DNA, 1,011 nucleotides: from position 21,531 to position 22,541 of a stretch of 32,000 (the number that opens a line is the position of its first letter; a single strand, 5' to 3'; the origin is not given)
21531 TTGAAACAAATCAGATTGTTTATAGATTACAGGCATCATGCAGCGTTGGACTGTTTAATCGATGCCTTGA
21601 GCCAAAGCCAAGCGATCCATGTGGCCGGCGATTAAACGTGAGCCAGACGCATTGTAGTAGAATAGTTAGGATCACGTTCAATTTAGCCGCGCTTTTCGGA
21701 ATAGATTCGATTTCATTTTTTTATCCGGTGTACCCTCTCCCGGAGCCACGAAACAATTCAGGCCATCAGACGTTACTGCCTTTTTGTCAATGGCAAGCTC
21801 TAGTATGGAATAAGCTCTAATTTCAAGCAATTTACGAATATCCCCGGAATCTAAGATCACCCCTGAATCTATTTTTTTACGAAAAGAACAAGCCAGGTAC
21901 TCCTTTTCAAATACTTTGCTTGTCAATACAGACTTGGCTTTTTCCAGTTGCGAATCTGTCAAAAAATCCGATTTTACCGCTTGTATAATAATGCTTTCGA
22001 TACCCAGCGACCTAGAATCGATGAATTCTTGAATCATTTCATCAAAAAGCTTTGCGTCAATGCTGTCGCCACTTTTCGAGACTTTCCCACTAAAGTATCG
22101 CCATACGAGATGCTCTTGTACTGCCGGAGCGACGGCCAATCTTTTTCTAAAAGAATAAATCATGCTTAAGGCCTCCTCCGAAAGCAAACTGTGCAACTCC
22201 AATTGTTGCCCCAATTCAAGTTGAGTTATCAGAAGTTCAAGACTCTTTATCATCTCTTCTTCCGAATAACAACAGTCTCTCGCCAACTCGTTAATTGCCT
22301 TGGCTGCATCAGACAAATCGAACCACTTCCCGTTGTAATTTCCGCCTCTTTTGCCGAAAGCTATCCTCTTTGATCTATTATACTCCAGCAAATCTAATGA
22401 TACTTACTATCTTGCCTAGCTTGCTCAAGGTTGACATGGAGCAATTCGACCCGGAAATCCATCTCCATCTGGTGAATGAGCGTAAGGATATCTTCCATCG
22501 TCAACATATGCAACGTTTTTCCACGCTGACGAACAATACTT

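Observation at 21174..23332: Low-GC islet: an XRE repressor divergent from a tightly coupled 80-aa + 237-aa operon with no recognisable domains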

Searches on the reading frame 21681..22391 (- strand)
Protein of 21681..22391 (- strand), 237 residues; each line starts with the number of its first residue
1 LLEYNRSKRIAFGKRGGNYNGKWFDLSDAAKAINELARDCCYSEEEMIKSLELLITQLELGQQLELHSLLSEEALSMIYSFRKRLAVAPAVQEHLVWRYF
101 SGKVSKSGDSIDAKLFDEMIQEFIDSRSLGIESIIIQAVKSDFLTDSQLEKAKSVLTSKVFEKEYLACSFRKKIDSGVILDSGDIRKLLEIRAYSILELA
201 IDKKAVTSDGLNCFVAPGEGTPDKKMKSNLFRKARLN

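Call 4: search_protein_families(library=pfam, max_evalue=1, proteins=[window:21681-22391:-])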
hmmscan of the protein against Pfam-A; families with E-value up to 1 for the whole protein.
seq(237 aa): 1 family
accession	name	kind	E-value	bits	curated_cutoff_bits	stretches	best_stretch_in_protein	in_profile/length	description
PF16306.11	DUF4948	-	0.045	14.1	28.3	1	56-112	66-122/172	Domain of unknown function (DUF4948)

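Call 5: search_protein_families(library=padloc, max_evalue=1, proteins=[window:21681-22391:-])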
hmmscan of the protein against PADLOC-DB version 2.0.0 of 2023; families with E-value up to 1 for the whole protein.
seq(237 aa): 1 family
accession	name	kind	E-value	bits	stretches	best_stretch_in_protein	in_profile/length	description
PDLC02937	RT_I-B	-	0.0083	13.4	1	76-128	69-122/316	-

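Call 6: search_protein_families(library=phrogs, max_evalue=1, proteins=[window:21681-22391:-])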
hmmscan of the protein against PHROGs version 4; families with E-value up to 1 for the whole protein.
seq(237 aa): 2 families
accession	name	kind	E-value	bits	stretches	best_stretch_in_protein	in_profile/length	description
phrog_11421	-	unknown function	0.097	13.9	1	24-96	37-103/136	-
phrog_17038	-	unknown function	0.28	12.7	1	25-65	20-60/72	-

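Call 7: search_protein_families(library=ncbifam, max_evalue=1, proteins=[window:21681-22391:-])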
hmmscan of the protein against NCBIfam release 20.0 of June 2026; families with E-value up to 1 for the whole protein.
seq(237 aa): 1 family
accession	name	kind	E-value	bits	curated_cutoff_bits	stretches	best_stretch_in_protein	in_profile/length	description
NF004404.0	PRK05758.2-5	equivalog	0.026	14.6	221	1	116-185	89-158/177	F0F1 ATP synthase subunit delta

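Call 8: find_homologous_proteins(query=window:21681-22391:-, max_evalue=0.01)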
Query seq(237 aa) (237 aa): 2 proteins with E <= 0.01 among 483 candidates.
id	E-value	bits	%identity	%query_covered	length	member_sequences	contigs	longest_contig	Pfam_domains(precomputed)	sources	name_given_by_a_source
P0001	9.2e-128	442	100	89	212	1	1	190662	-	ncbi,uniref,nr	ncbi:hypothetical protein [Paenibacillus tyrfis]|uniref:hypothetical protein n=1 Tax=Paenibacillus t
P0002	3.4e-111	388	89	89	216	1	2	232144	-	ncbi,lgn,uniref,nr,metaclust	ncbi:hypothetical protein [Paenibacillus tyrfis]|uniref:Uncharacterized protein n=1 Tax=Paenibacillu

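Call 12: find_encoding_contigs(protein=P0002, flank=10000, max_places=6)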
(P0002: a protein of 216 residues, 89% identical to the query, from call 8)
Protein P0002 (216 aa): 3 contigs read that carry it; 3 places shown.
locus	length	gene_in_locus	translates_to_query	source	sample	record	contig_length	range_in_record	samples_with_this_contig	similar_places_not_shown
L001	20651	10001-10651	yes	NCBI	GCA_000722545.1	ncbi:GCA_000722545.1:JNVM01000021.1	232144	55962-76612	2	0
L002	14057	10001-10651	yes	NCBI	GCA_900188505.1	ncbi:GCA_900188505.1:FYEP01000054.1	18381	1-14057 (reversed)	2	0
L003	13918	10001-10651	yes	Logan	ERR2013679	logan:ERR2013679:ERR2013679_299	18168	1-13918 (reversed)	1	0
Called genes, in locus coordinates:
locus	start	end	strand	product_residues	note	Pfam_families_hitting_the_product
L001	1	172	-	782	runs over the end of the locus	PF13245:AAA_19 (faint), PF00580:UvrD-helicase, PF13361:UvrD_C (faint), PF13538:UvrD_C_2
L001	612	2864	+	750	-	PF00989:PAS, PF13426:PAS_9 (weak), PF00990:GGDEF, PF00563:EAL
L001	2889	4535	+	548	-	PF02776:TPP_enzyme_N, PF00205:TPP_enzyme_M, PF02775:TPP_enzyme_C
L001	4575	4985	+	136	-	PF02627:CMD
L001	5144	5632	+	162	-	PF27221:PM0498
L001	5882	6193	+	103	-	-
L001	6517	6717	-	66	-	-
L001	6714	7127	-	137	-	PF00672:HAMP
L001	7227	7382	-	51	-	-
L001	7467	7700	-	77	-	PF01206:TusA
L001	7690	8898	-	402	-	PF04143:Sulf_transp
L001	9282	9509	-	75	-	PF12844:HTH_19 (weak), PF13560:HTH_31 (weak), PF01381:HTH_3, PF13443:HTH_26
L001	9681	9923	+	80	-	-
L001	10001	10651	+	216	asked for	-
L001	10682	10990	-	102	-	-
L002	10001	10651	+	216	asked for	-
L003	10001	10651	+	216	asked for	-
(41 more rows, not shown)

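Call 19: search_protein_representatives(protein=window:21681-22391:-)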
Query: 237 residues. Proteins with E-value up to 0.001 (for the whole library): 84; up to 1e-10: 65; up to 1e-30: 8. The best 84 are listed.
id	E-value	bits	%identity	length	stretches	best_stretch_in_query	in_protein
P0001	2.9e-128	442.2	100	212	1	26-237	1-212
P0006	3.8e-40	154.2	38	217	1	31-236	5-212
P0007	3.0e-36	141.5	34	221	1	31-235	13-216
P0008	1.0e-34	136.5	37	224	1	32-235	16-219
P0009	1.7e-34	135.7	33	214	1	32-235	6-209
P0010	6.0e-33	130.7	40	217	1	28-234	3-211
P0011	1.1e-32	129.8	36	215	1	42-234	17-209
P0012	1.9e-31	125.8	37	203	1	46-231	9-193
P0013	1.4e-29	119.6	36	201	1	51-234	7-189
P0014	2.7e-29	118.7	36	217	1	44-235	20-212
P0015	7.6e-28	114.0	33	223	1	32-235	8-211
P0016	1.0e-27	113.6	36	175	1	65-235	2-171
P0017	1.9e-27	112.7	31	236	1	50-237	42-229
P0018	1.8e-25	106.3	34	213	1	33-234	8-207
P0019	2.1e-25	106.0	32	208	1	43-234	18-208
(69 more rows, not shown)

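Call 22: search_protein_families(library=pfam, alignment_id=A1, max_evalue=0.01)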
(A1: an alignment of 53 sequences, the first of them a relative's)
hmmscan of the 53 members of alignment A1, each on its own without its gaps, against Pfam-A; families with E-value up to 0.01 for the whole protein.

A. member 1, P0001 (212 aa): 0 families

B. families by the number of members that match (of 53 scanned): 7 families
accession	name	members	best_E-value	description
PF07261.16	DnaB_2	1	0.00037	Replication initiation and membrane attachment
PF18493.6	DUF5617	1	0.00056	Domain of unknown function (DUF5617)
PF22545.2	2CompARG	1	0.0042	2-Component system ADP-ribose glycohydrolase domain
PF19963.4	VMAP-M1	1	0.0048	vWA-MoxR associated protein middle region (VMAP-M) 1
PF23871.1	DUF7226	1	0.0054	Domain of unknown function (DUF7226)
PF18383.6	IFT81_CH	1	0.0063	Intraflagellar transport 81 calponin homology domain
PF07780.17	Spb1_C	1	0.0071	Spb1 C-terminal domain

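Call 23: search_solved_structures(query=A1, max_evalue=1)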
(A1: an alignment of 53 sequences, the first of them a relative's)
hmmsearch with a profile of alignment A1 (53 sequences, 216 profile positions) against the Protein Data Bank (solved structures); distinct sequences matched with E-value up to 1: 16.
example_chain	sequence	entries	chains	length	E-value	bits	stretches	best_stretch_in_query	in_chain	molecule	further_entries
2r7g_A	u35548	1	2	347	0.083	15.4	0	55-95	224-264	Retinoblastoma-associated protein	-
1n4m_A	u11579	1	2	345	0.086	15.4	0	54-95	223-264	Retinoblastoma Pocket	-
1gh6_B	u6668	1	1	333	0.089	15.3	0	56-95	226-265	Retinoblastoma-associated protein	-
4ell_A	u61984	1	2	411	0.12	14.9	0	52-95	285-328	Retinoblastoma-associated protein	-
3pom_A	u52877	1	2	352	0.18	14.3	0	54-95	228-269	Retinoblastoma-associated protein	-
1gux_B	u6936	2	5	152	0.19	14.3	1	53-95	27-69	RETINOBLASTOMA PROTEIN | RETINOBLASTOMA-ASSOCIATED PROTEIN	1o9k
8j07_T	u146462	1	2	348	0.26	13.8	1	76-126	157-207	Radial spoke head 14 homolog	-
9dgk_A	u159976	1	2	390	0.27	13.8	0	54-95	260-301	Retinoblastoma-associated protein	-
9dhc_A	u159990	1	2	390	0.27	13.8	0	54-95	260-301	Retinoblastoma-associated protein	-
9dhf_A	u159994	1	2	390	0.3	13.6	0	54-95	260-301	Retinoblastoma-associated protein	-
9dhu_A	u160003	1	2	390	0.34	13.4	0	54-95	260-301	Retinoblastoma-associated protein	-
7ab8_B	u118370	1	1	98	0.43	13.1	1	50-96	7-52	Glial cell line-derived neurotrophic factor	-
8os6_B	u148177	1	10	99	0.44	13.1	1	50-96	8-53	Glial cell line-derived neurotrophic factor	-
7aml_C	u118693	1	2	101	0.46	13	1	50-96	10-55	Glial cell line-derived neurotrophic factor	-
1agq_A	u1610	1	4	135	0.51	12.9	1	50-95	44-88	GLIAL CELL-DERIVED NEUROTROPHIC FACTOR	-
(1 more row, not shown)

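Call 26: find_homologous_proteins(query=A1, max_evalue=0.001)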
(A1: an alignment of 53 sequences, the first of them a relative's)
Query A1 (53 sequences) (212 aa, profile of the alignment): 5 proteins with E <= 0.001 among 6675 candidates.
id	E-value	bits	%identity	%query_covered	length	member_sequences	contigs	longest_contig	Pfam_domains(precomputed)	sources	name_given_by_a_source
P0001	1.6e-61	225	100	100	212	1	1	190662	-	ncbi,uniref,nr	ncbi:hypothetical protein [Paenibacillus tyrfis]|uniref:hypothetical protein n=1 Tax=Paenibacillus t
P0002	2.2e-61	225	90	100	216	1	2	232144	-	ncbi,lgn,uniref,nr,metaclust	ncbi:hypothetical protein [Paenibacillus tyrfis]|uniref:Uncharacterized protein n=1 Tax=Paenibacillu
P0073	1.9e-49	186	24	78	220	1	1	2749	-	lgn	-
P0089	1.9e-46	176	24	87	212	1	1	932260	-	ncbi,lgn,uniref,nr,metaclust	ncbi:hypothetical protein [Paenibacillus daejeonensis]|uniref:hypothetical protein n=1 Tax=Paenibaci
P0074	1.1e-45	174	21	87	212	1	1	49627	-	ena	-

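Call 27: find_encoding_contigs(protein=P0006, flank=6000, max_places=3)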
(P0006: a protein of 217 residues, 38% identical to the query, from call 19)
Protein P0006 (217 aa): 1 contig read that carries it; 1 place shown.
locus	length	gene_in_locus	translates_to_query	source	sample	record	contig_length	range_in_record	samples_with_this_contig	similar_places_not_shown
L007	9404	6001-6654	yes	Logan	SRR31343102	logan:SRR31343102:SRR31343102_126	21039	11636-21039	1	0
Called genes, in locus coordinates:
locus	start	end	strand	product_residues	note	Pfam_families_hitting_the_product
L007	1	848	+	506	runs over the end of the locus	PF02018:CBM_4_9 (faint), PF13205:Big_5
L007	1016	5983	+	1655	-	PF25023:TEN_YD-shell, PF05593:RHS_repeat (weak), PF25023:TEN_YD-shell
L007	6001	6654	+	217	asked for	-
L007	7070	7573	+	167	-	PF15600:Imm64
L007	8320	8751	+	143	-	PF13730:HTH_36 (weak)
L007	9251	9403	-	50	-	?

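Call 28: find_encoding_contigs(protein=P0089, flank=6000, max_places=3)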
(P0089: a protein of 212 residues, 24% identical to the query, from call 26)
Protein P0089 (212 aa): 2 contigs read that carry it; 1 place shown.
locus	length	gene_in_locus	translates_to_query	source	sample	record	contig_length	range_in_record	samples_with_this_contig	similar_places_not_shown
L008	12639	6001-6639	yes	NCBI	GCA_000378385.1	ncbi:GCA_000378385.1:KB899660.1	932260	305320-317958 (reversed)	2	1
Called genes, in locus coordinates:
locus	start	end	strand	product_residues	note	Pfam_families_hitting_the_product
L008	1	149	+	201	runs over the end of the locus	-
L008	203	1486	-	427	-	PF00709:Adenylsucc_synt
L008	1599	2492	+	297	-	PF00126:HTH_1, PF03466:LysR_substrate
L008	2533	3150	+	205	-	PF12535:Nudix_N, PF00293:NUDIX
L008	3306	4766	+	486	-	PF16586:DUF5060, PF13204:Apiosidase, PF18310:DUF5605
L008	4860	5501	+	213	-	PF00440:TetR_N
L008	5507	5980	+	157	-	PF13826:Monooxy_af470-like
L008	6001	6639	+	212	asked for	-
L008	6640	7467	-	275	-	PF20240:DUF6597, PF12833:HTH_18, PF00165:HTH_AraC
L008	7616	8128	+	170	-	PF00903:Glyoxalase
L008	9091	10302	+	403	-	PF02492:cobW, PF07683:CobW_C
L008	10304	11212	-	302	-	PF06719:AraC_N, PF00165:HTH_AraC (weak), PF12833:HTH_18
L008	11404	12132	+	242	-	PF00106:adh_short, PF08659:KR, PF13561:adh_short_C2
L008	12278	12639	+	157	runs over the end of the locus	-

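Call 32: find_encoding_contigs(protein=P0007, flank=6000, max_places=3)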
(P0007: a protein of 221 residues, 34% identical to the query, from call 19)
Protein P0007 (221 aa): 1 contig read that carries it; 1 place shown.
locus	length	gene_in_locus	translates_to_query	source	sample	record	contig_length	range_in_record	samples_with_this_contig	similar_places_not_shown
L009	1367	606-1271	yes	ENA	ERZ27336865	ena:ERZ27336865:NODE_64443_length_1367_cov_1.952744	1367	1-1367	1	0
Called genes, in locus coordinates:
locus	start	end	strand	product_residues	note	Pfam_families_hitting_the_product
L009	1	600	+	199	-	?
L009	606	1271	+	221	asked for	-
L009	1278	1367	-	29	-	?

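Call 33: find_encoding_contigs(protein=P0008, flank=6000, max_places=3)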
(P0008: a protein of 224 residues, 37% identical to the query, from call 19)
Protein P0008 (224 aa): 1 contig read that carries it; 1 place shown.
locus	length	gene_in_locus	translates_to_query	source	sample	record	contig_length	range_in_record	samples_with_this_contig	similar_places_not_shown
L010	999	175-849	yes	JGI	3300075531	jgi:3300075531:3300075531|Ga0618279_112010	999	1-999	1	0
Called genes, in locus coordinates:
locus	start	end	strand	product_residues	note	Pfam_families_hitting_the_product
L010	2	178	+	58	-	?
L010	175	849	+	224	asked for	-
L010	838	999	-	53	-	?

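Call 34: find_encoding_contigs(protein=P0010, flank=6000, max_places=3)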
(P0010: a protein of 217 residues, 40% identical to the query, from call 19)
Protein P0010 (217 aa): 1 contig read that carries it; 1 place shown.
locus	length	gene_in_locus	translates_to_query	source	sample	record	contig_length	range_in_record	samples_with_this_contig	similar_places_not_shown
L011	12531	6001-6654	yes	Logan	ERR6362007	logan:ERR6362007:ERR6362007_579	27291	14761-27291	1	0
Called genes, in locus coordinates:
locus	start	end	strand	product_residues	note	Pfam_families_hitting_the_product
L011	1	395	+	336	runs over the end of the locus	PF01078:Mg_chelatase (faint), PF20030:bpMoxR, PF00004:AAA (weak), PF07726:AAA_3, PF07728:AAA_5, PF17863:AAA_lid_2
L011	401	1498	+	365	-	PF01882:DUF58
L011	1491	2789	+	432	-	PF13559:DUF4129 (weak)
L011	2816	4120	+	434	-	PF13378:MR_MLE_C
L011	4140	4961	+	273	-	PF01261:AP_endonuc_2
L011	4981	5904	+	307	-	PF07833:Cu_amine_oxidN1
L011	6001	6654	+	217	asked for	-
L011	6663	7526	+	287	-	PF02311:AraC_binding, PF07883:Cupin_2, PF12833:HTH_18, PF00165:HTH_AraC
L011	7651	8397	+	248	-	PF05721:PhyH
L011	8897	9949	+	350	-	PF00072:Response_reg, PF00165:HTH_AraC, PF12833:HTH_18, PF00165:HTH_AraC (weak)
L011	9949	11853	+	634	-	PF02743:dCache_1, PF00672:HAMP, PF06580:His_kinase, PF02518:HATPase_c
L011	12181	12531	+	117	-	?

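Call 39: predict_structure(alignment_id=A1)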
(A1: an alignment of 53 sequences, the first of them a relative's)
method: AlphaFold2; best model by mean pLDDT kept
length: 212 residues; sequences in the alignment: 53
mean_pLDDT: 97.1   pTM: 0.90
mean pLDDT of the five models: 97.1, 97.1, 96.9, 96.6, 96.3
residues with pLDDT >= 90: 209; 70-90: 2; 50-70: 1; < 50: 0
segments of 3 or more residues with pLDDT < 50: none
pLDDT, mean of each block of 10 residues (from residue 1): 92 94 96 96 97 97 96 98 97 98 98 98 98 98 98 98 98 98 98 97 98 95
secondary structure, 60 per line:
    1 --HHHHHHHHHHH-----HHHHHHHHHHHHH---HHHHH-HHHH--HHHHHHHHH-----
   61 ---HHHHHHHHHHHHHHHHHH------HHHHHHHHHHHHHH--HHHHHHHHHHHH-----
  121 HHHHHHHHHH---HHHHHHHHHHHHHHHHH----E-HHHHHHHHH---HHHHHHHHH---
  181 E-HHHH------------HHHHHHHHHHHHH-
elements in order: H3-13 H19-31 H35-39 H41-44 H47-55 H64-81 H88-101 H104-115 H121-130 H134-150 H157-165 H169-177 H183-186 H199-211

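Call 46: fold_search(model_id=the predicted structure, library=pdb)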
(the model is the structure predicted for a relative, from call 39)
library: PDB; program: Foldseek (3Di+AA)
matches with E <= 10: 471; with E <= 0.001: 0
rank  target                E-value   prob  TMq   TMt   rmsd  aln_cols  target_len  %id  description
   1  8fkp_NO               4.3e-02  0.84  0.31  0.24  14.7       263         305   14  Human nucleolar pre-60S ribosomal subunit (State A1) (released 2023-07-12)
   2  4uad_A                1.9e-01  0.75  0.35  0.22  10.2       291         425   11  Importin alpha 7 delta IBB in complex with Influenza PB2 Nuclear Localization Domain (released 2015-02-04)
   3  2c1m_A                1.9e-01  0.63  0.29  0.19  10.8       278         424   13  Nup50:importin-alpha complex (released 2005-11-23)
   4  9gyt_1v               2.1e-01  0.44  0.27  0.16  14.9       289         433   10  High resolution structure of B. oleracea mitoribosome (released 2025-10-15)
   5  6n85_B                2.5e-01  0.28  0.22  0.14  12.2       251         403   11  Resistance to inhibitors of cholinesterase 8A (Ric8A) protein in complex with MBP-tagged transducin-alpha residues 327 (released 2019-07-10)
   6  1i7w_C                3.2e-01  0.66  0.35  0.19  10.7       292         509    9  BETA-CATENIN/PHOSPHORYLATED E-CADHERIN COMPLEX (released 2001-05-09)
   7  3tj3_A                3.2e-01  0.51  0.29  0.18  12.5       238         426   13  Structure of importin a5 bound to the N-terminus of Nup50 (released 2011-11-30)
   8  7uwi_A                3.4e-01  0.60  0.33  0.17  11.6       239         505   10  Structure of beta-catenin in complex with FP01567, a Helicon Polypeptide (released 2022-12-28)
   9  1th1_B                3.9e-01  0.47  0.27  0.15  10.9       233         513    9  Beta-catenin in complex with a phosphorylated APC 20aa repeat fragment (released 2004-09-07)
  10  8g9j                  4.1e-01  0.23  0.19  0.20  16.6       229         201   14  Geometrically programmable nanomaterial construction using regularized protein building blocks (released 2024-03-13)
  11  1v18_A                4.3e-01  0.41  0.25  0.14  12.3       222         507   10  The crystal structure of beta-catenin armadillo repeat complexed with a phosphorylated APC 20mer repeat. (released 2005-01-12)
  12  8fub_A                4.5e-01  0.38  0.32  0.21  11.0       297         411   12  Crystal structure of human Importin alpha 3 in complex with Hendra virus matrix protein NLS1 (released 2023-02-15)
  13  3zik_B                4.7e-01  0.44  0.29  0.21  11.8       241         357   10  Structure of the Wpl1 protein (released 2013-02-20)
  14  5jjo                  4.9e-01  0.35  0.26  0.22  17.0       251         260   10  The crystal structure of immunity protein PA5088 from Pseudomonas aeruginosa (released 2016-08-31)
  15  4rxh_B                4.9e-01  0.35  0.26  0.17  13.1       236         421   11  Crystal Structure of Importin-alpha from Neurospora crassa complexed with SV40NLS (released 2015-07-01)
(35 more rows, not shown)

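Call 50: find_related_loci(query=A4, collection=genome_contigs, flank=6000)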
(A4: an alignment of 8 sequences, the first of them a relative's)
Query A4 (221 aa) in genome_contigs; peptide patterns used: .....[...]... (x = any residue, [..] = any of these).
8 stretches matched a pattern; 3 encode a relative of the query (tblastn E <= 1e-3); 3 distinct loci.
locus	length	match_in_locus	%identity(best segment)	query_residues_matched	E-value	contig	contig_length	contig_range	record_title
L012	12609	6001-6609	37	15-215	4e-45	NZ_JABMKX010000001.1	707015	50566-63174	Paenibacillus tritici strain LMG 29502 NODE_1_length_707015_cov_21.980672, whole genome shotgun sequence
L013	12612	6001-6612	36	13-215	2e-41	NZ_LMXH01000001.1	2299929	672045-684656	Paenibacillus sp. FJAT-26967 scaffold1, whole genome shotgun sequence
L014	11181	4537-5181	33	3-217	5e-38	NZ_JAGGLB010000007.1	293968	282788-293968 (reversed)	Paenibacillus eucommiae strain DSM 26048 Ga0454136_07, whole genome shotgun sequence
